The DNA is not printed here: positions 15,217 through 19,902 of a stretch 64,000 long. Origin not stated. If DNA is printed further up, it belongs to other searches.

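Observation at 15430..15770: Four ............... hairpins embedded in frame in the C-terminal sorting region of a T9SS protein, two of them as a near-tandem pair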

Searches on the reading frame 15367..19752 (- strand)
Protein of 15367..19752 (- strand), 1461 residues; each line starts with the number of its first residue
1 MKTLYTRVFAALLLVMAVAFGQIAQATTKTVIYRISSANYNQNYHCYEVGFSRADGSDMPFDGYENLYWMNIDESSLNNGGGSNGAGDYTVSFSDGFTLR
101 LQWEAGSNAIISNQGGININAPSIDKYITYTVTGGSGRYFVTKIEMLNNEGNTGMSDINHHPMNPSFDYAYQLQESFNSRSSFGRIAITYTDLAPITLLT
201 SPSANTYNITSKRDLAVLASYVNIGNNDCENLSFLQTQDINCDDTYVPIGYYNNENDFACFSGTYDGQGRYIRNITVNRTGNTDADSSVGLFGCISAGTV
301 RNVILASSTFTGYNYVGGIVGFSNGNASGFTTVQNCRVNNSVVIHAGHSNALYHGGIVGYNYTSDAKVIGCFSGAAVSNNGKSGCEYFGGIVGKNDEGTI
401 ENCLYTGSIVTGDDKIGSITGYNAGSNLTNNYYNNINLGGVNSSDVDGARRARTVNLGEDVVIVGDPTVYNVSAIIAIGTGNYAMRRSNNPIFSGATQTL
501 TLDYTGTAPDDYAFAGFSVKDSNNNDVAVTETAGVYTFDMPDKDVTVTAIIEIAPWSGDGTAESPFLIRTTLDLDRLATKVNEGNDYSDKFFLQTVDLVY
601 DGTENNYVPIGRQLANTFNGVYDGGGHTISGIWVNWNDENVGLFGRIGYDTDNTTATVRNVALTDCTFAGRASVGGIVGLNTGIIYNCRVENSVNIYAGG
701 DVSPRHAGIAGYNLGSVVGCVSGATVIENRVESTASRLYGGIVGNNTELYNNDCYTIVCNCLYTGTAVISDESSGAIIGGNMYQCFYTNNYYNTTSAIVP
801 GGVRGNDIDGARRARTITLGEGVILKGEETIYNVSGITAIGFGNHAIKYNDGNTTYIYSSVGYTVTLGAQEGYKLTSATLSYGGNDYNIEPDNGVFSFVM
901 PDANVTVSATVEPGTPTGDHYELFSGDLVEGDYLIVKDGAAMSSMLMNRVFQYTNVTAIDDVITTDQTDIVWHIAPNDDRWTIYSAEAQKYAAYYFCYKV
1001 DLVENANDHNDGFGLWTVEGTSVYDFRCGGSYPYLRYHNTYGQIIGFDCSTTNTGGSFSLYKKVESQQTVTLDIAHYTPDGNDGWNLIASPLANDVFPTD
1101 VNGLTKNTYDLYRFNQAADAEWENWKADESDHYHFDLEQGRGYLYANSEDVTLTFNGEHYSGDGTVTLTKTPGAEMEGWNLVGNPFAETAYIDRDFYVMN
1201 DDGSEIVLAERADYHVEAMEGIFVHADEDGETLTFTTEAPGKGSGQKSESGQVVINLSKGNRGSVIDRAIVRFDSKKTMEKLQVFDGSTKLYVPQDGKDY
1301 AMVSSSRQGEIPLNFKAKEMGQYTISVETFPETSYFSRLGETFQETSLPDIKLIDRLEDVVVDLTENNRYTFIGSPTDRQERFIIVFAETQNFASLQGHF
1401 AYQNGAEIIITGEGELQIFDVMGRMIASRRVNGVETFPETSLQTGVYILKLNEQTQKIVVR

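Call 6: search_protein_families(library=pfam, proteins=[window:15367-19752:-], max_evalue=0.1)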
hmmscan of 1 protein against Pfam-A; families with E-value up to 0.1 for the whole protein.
window:15367-19752:- (1461 aa): 3 families
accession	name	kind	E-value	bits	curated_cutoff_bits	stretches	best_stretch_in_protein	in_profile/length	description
PF18998.6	Flg_new_2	-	1.1e-06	28.9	23.6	2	488-549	16-67/73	Divergent InlB B-repeat domain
PF18962.6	Por_Secre_tail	-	0.00018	22.2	27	1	1413-1459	21-74/75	Secretion system C-terminal sorting domain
PF07581.17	Glug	-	0.0036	18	20.5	1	671-695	2-28/28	The GLUG motif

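Call 7: search_protein_families(library=ncbifam, proteins=[window:15367-19752:-], max_evalue=0.1)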
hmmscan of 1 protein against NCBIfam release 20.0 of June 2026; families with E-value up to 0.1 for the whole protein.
window:15367-19752:- (1461 aa): 2 families
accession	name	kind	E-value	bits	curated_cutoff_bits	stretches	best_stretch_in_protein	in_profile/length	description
TIGR04183.1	Por_Secre_tail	domain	1.4e-06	28.2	23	1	1408-1460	15-71/72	T9SS type A sorting domain-containing protein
NF033708.1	T9SS_Cterm_ChiA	domain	0.0004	20.2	40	1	1417-1460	5-50/55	T9SS sorting signal type C domain-containing protein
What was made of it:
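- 15367..19752 (-): Host gene A: a 1461-aa T9SS cargo protein with GLUG and InlB-B-repeat-like regions, a family-specific pre-CTD beta-sandwich and a type A sorting domain. Pfam and NCBIfam hits in calls 6 and 7.
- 15373..15531 (-): T9SS type A C-terminal sorting domain (aa 1408-1460). TIGR04183 scores 28.2 bits against a cut-off of 23 (call 7).
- On T9SS type A C-terminal sorting domain (host context): For gene A, TIGR04183 scores 28.2 bits against a cut-off of 23 at aa 1408-1460 of 1461, while Pfam PF18962 scores 22.2, below its cut-off of 27 (calls 6, 7).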

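Call 11: find_encoding_contigs(protein=window:15367-19752:-, flank=3000, max_places=6)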
Protein window:15367-19752:- (1461 aa): 8 contigs read that carry it; 1 place shown.
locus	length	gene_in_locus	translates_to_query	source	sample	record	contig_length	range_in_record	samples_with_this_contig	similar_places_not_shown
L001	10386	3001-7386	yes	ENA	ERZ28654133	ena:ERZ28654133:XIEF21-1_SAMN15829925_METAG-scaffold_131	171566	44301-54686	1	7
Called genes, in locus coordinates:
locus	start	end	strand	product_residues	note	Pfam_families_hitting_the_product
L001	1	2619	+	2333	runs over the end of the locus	PF09479:Flg_new (weak), PF07581:Glug (faint), PF03382:DUF285, PF18962:Por_Secre_tail (faint)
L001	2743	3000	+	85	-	-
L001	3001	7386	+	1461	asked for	PF18998:Flg_new_2 (faint)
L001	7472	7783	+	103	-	PF00829:Ribosomal_L21p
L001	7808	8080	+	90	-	PF01016:Ribosomal_L27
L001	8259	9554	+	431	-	PF00145:DNA_methylase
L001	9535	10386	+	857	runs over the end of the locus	PF13589:HATPase_c_3, PF02518:HATPase_c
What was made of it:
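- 15367..19752 (-): The identical protein occurs on 8 metagenome contigs (call 11).
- The identical 1461-aa protein is found on 8 contigs (call 11).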
